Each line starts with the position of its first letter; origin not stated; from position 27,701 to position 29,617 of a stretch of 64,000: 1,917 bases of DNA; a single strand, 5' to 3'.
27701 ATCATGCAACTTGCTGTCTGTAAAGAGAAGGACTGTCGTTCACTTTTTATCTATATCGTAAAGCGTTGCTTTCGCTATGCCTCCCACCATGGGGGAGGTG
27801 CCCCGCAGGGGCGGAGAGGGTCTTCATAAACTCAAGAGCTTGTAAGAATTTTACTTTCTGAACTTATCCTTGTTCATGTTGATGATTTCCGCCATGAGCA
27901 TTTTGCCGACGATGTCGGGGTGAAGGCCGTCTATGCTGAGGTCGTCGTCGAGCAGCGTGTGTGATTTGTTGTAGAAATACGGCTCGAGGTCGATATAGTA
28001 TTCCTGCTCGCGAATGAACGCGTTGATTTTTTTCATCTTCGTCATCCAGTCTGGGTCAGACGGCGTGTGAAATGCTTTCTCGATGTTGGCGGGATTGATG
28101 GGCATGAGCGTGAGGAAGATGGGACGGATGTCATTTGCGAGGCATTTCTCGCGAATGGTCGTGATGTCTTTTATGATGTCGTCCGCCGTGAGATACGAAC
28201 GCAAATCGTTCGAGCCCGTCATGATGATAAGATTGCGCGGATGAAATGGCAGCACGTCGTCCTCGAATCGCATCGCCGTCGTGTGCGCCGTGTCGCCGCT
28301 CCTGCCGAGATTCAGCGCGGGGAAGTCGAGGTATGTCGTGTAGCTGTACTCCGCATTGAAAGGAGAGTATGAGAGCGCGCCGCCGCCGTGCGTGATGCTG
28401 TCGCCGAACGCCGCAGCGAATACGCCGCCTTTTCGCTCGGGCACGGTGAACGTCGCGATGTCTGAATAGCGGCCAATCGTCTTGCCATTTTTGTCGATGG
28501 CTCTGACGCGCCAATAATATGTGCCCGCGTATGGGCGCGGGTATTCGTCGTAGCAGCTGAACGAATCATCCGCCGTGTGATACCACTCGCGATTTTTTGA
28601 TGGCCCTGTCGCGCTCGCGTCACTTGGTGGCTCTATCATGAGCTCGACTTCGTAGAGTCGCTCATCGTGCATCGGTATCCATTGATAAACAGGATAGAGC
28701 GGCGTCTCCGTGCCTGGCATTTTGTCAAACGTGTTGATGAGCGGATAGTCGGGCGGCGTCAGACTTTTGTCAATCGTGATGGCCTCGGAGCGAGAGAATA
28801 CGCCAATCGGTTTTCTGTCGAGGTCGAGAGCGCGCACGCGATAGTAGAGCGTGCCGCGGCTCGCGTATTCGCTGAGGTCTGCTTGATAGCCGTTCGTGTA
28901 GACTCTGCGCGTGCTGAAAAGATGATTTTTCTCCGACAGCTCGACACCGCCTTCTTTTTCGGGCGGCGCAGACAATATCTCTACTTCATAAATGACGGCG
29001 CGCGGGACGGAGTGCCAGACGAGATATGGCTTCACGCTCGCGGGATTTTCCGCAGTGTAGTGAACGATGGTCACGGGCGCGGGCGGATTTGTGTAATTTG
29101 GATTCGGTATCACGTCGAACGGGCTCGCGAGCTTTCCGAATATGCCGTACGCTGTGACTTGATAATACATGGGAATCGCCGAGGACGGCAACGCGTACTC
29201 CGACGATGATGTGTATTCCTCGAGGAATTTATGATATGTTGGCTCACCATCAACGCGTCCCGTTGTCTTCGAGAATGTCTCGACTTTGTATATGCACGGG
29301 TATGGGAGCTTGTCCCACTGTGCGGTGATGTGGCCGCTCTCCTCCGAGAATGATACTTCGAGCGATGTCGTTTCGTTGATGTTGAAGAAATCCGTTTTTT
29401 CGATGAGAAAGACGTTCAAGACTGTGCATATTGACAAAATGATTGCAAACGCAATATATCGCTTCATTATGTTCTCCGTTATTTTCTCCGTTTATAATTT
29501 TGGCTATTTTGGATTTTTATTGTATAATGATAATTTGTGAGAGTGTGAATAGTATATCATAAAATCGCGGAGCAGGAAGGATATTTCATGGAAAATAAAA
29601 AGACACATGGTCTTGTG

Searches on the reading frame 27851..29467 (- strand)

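Call 58: search_protein_families(library=pfam, proteins=[window:27851-29467:-], max_evalue=0.00001)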
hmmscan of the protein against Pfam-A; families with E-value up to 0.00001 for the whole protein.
window:27851-29467:- (538 aa): 2 families
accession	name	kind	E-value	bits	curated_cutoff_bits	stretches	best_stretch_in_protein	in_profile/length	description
PF13472.12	Lipase_GDSL_2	-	3.9e-13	50.7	32.9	1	353-518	1-172/178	GDSL-like Lipase/Acylhydrolase family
PF00657.28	Lipase_GDSL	-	8.6e-09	36.3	23.6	1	353-528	3-207/208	GDSL-like Lipase/Acylhydrolase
